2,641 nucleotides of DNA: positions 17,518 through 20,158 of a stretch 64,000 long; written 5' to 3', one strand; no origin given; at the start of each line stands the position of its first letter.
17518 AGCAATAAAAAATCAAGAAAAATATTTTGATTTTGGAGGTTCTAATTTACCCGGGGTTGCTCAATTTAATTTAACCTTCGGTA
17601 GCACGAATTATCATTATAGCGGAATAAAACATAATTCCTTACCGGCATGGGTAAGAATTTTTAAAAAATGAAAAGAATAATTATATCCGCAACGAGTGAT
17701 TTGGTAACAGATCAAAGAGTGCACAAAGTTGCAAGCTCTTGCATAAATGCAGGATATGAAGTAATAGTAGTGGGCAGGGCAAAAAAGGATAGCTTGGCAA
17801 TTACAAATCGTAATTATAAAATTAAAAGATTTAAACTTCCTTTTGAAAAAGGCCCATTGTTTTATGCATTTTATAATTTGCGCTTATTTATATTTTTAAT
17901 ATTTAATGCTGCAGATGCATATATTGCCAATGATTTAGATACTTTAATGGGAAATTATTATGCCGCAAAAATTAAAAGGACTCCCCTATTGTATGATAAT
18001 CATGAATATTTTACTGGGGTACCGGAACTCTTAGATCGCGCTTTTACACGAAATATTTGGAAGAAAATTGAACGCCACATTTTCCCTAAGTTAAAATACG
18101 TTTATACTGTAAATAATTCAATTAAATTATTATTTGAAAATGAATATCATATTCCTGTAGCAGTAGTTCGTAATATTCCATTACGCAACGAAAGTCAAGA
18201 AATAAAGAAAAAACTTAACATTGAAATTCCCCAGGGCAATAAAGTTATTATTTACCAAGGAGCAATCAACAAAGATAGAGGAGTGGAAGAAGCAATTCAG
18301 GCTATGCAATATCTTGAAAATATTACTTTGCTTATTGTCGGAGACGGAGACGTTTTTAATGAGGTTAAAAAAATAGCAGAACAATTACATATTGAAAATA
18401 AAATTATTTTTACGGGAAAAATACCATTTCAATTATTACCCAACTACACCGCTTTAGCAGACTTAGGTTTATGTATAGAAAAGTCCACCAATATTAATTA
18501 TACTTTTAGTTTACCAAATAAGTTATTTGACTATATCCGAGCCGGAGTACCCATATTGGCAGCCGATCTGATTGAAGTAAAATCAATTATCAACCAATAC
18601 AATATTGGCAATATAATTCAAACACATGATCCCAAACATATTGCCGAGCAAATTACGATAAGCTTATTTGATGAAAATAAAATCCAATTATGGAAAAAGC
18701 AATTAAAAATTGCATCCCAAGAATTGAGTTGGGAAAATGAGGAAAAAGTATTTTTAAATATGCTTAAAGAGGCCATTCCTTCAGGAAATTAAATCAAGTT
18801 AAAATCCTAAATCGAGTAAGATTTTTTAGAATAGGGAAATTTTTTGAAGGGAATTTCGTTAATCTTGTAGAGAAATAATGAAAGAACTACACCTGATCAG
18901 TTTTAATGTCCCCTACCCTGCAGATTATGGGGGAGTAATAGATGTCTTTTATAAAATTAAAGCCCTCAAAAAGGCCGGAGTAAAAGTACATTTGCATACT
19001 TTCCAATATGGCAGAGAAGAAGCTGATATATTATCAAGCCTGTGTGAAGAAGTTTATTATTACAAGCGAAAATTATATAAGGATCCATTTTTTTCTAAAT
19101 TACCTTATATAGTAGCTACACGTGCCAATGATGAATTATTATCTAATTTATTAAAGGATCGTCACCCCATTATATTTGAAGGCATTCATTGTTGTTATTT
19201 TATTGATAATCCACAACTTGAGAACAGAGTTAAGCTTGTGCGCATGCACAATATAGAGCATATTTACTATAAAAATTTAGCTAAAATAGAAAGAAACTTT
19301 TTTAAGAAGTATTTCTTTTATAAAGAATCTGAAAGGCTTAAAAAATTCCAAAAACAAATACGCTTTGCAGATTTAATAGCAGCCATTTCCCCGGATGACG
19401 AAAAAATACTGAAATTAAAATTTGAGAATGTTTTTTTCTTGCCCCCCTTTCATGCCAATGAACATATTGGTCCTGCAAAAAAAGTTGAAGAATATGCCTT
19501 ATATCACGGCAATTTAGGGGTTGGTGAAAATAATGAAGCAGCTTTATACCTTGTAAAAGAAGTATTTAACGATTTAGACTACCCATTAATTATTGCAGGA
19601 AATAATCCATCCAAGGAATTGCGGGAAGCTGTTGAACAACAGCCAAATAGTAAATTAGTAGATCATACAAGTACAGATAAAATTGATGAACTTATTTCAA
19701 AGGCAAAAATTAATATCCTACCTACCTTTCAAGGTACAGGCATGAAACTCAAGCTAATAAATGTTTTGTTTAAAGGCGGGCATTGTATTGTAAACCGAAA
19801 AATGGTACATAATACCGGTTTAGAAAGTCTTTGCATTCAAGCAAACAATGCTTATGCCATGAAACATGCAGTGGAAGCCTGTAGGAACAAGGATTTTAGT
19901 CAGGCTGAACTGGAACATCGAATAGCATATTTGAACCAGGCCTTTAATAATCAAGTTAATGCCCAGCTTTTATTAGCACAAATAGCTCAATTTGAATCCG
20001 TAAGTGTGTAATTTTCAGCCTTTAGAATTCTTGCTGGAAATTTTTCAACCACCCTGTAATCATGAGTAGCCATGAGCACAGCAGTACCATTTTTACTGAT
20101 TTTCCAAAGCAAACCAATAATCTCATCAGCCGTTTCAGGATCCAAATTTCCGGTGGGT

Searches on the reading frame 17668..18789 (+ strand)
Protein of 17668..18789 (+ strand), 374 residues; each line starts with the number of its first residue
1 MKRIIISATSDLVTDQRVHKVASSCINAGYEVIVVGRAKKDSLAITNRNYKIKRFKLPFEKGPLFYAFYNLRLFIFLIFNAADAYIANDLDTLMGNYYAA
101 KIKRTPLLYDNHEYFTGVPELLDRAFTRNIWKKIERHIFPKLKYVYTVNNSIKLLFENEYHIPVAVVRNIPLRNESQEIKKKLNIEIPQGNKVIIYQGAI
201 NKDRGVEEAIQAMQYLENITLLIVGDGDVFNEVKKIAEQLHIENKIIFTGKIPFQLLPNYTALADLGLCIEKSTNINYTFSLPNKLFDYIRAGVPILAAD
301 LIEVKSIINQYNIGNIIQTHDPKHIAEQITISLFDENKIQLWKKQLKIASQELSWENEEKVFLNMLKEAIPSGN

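Call 33: search_protein_families(library=pfam, proteins=[window:17668-18789:+], max_evalue=0.001)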
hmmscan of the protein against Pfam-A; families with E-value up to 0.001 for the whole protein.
window:17668-18789:+ (374 aa): 3 families
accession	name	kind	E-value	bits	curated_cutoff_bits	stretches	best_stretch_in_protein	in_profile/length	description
PF00534.26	Glycos_transf_1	-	2.2e-18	66.8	26.4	1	184-343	8-166/172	Glycosyl transferases group 1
PF13692.12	Glyco_trans_1_4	-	1.7e-13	51.5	27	1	192-330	2-137/142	Glycosyl transferases group 1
PF13439.12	Glyco_transf_4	-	3.7e-07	30.8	28.5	1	18-169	8-164/170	Glycosyltransferase Family 4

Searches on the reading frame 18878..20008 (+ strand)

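Call 33: search_protein_families(library=pfam, proteins=[window:18878-20008:+], max_evalue=0.001)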
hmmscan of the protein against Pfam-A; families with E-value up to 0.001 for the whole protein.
window:18878-20008:+ (377 aa): 1 family
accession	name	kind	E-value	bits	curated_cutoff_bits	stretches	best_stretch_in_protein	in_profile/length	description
PF13692.12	Glyco_trans_1_4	-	3.3e-06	27.9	27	1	207-333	4-137/142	Glycosyl transferases group 1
